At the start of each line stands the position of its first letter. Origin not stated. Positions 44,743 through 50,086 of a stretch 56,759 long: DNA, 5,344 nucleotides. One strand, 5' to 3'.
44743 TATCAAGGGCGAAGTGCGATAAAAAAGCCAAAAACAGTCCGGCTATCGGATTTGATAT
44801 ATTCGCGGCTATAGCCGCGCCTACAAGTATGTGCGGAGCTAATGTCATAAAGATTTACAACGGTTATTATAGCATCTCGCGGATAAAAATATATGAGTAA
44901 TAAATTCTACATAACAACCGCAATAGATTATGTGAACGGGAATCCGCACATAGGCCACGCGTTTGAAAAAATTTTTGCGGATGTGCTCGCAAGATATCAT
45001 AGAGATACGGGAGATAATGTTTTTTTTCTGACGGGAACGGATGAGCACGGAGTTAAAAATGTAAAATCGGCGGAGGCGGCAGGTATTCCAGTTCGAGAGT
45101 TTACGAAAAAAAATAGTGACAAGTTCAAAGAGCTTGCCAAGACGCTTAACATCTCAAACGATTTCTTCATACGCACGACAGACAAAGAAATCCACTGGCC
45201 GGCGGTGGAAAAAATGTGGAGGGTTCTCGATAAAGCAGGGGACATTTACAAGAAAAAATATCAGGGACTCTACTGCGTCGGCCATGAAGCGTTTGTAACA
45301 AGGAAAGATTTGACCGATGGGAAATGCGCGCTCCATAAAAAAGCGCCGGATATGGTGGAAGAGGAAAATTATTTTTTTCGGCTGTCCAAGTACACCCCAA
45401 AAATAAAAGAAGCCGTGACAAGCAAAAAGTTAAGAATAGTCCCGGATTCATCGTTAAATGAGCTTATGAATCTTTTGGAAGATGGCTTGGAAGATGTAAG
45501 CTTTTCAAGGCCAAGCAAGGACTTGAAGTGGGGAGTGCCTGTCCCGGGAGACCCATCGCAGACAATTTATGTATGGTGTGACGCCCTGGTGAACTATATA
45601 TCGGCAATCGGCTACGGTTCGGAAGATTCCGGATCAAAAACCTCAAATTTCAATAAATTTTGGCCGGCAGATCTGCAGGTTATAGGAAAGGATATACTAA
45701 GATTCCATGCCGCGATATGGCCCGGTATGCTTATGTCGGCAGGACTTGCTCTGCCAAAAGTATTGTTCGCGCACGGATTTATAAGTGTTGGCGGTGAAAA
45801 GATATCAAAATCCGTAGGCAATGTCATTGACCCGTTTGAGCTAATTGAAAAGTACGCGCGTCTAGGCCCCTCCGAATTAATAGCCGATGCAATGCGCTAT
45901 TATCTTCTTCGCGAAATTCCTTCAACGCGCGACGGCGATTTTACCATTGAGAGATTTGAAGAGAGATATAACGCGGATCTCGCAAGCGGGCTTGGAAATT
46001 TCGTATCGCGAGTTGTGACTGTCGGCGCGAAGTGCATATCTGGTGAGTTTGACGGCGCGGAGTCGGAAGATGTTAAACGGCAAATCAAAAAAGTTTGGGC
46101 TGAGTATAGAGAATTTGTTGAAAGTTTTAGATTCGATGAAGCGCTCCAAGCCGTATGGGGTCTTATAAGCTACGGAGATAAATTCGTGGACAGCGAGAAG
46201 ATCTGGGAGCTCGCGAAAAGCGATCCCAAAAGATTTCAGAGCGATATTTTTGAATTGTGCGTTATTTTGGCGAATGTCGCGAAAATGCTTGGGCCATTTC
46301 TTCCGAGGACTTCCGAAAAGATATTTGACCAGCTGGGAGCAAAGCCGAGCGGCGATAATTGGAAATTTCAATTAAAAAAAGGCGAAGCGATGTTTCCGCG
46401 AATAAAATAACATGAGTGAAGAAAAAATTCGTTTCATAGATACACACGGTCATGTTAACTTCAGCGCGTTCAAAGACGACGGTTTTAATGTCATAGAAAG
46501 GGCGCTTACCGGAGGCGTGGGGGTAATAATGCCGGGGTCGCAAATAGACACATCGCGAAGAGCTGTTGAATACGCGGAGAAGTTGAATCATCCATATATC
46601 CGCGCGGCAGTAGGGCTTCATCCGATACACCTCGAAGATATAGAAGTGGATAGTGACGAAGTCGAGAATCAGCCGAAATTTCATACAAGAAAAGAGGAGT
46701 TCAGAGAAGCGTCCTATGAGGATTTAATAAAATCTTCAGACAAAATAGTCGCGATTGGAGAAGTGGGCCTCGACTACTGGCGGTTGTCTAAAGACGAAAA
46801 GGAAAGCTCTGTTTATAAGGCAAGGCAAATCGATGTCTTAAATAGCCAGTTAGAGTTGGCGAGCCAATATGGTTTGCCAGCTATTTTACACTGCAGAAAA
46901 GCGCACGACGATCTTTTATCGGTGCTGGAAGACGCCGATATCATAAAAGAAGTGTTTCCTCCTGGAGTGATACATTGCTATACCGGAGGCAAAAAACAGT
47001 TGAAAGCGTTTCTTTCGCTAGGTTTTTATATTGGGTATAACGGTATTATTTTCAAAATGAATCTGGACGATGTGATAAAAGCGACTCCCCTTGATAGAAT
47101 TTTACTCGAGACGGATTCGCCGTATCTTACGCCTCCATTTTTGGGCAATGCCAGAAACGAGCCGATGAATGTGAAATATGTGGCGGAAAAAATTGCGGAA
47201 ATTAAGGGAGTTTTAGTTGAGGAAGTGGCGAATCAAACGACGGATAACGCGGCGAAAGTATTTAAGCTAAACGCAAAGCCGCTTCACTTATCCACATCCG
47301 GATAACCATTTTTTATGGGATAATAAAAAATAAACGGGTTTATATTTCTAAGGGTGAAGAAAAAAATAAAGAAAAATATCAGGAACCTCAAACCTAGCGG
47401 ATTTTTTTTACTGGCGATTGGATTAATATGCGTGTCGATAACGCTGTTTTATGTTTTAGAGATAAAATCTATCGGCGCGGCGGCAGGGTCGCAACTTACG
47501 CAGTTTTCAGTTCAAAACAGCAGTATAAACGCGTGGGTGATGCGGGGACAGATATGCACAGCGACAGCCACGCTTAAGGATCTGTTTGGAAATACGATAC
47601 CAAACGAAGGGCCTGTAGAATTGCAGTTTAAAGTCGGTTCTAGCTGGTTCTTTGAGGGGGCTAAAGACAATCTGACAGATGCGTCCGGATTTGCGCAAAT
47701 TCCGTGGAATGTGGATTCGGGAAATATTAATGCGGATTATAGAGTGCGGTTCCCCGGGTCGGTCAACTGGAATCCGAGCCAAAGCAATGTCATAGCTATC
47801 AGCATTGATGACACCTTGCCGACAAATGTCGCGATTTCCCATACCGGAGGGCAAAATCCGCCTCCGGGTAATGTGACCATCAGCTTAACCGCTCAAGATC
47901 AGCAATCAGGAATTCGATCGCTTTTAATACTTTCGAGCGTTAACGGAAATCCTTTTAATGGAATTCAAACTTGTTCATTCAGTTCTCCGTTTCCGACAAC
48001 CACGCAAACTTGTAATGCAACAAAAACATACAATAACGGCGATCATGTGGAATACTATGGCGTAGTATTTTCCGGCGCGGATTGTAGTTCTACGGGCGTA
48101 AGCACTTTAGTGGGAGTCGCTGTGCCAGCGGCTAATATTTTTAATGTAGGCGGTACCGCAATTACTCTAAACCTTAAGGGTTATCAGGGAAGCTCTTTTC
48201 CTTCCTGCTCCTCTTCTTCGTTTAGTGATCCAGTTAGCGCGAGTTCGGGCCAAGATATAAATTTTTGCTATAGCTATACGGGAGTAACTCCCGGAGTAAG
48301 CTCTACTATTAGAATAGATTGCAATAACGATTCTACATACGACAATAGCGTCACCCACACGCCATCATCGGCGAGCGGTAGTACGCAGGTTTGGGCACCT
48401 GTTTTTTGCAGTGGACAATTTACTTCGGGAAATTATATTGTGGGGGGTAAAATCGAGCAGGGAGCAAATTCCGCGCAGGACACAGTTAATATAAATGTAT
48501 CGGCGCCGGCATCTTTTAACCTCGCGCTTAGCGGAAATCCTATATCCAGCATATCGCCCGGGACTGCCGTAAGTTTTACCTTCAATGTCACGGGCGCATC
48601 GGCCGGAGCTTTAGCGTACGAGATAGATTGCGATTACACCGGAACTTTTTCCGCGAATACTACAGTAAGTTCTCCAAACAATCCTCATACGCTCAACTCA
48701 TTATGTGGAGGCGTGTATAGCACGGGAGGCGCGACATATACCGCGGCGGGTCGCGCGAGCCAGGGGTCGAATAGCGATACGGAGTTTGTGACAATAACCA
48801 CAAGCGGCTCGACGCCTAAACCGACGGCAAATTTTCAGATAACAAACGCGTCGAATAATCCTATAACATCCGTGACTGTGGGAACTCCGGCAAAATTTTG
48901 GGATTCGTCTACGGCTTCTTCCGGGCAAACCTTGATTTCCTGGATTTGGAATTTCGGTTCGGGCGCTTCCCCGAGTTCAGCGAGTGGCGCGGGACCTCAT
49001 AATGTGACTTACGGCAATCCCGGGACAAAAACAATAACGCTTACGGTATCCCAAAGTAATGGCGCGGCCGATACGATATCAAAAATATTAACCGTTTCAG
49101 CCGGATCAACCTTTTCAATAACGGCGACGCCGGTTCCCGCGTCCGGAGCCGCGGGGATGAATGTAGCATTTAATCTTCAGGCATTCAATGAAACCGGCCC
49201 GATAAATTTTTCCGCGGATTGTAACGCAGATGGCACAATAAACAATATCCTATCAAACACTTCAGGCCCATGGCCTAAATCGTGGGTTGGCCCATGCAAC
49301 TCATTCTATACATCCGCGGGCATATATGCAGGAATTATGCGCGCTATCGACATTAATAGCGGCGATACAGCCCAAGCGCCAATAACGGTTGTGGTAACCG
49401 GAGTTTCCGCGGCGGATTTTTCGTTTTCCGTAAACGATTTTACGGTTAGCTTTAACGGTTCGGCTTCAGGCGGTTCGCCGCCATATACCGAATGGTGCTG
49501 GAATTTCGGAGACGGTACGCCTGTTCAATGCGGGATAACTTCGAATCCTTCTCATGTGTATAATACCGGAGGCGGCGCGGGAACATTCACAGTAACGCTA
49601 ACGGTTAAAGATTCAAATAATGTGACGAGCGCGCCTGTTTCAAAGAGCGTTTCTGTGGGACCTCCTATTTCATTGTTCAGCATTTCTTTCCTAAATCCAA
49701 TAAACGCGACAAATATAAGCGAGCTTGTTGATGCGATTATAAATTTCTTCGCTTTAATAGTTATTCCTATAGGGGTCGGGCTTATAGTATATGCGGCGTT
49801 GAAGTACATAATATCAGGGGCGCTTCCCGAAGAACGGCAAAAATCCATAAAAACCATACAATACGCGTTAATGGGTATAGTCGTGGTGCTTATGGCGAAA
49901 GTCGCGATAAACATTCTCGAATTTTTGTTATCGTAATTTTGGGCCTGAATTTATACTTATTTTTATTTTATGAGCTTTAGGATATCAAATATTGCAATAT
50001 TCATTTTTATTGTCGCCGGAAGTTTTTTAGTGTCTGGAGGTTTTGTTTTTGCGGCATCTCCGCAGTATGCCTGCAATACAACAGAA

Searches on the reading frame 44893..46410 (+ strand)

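Call 8: search_protein_families(library=pfam, proteins=[window:44893-46410:+], max_evalue=0.00001)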
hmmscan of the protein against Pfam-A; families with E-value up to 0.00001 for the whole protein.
window:44893-46410:+ (505 aa): 5 families
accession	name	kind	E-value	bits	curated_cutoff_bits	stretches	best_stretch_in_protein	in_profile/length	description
PF09334.17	tRNA-synt_1g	-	5.2e-105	351.8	20.1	2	137-374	161-390/391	tRNA synthetases class I (M)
PF00133.28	tRNA-synt_1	-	1.3e-28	100.4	22.7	2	3-218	23-244/414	tRNA synthetases class I (I, L, M and V)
PF01406.26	tRNA-synt_1e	-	2.1e-10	40.9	27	1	14-145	19-142/301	tRNA synthetases class I (C) catalytic domain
PF08264.19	Anticodon_1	-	1.9e-06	28.2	25.1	1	397-486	7-98/148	Anticodon-binding domain of tRNA ligase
PF19303.5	Anticodon_3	-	6e-06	26.6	23.5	0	387-492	7-110/152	Anticodon binding domain of methionyl tRNA ligase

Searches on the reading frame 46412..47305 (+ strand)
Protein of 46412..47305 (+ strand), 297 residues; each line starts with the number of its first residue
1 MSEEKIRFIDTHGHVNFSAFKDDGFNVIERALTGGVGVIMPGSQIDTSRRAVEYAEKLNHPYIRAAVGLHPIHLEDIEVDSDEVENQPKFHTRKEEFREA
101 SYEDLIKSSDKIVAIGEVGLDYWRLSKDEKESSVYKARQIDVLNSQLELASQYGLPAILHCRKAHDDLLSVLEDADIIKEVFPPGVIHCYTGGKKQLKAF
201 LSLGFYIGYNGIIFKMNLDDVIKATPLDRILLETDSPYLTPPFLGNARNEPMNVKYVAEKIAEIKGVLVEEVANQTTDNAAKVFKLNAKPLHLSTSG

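Call 79: search_protein_families(library=pfam, proteins=[window:46412-47305:+], max_evalue=0.01)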
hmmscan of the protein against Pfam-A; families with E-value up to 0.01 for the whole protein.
window:46412-47305:+ (297 aa): 1 family
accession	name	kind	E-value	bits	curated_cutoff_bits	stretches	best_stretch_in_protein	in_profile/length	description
PF01026.27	TatD_DNase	-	9e-70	235.4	27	1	9-285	1-253/253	TatD related DNase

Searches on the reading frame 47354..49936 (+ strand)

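Call 8: search_protein_families(library=pfam, proteins=[window:47354-49936:+], max_evalue=0.00001)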
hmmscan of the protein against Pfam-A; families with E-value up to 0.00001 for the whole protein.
window:47354-49936:+ (860 aa): 3 families
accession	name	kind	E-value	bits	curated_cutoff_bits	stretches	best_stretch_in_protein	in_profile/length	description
PF18911.6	PKD_4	-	4.4e-20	72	27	2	697-760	19-77/85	PKD domain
PF00801.26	PKD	-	4.3e-16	59.1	23.5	2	697-760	16-74/80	PKD domain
PF18895.5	T4SS_pilin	-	1.8e-07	31.5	26.6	1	786-850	3-66/71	Type IV secretion system pilin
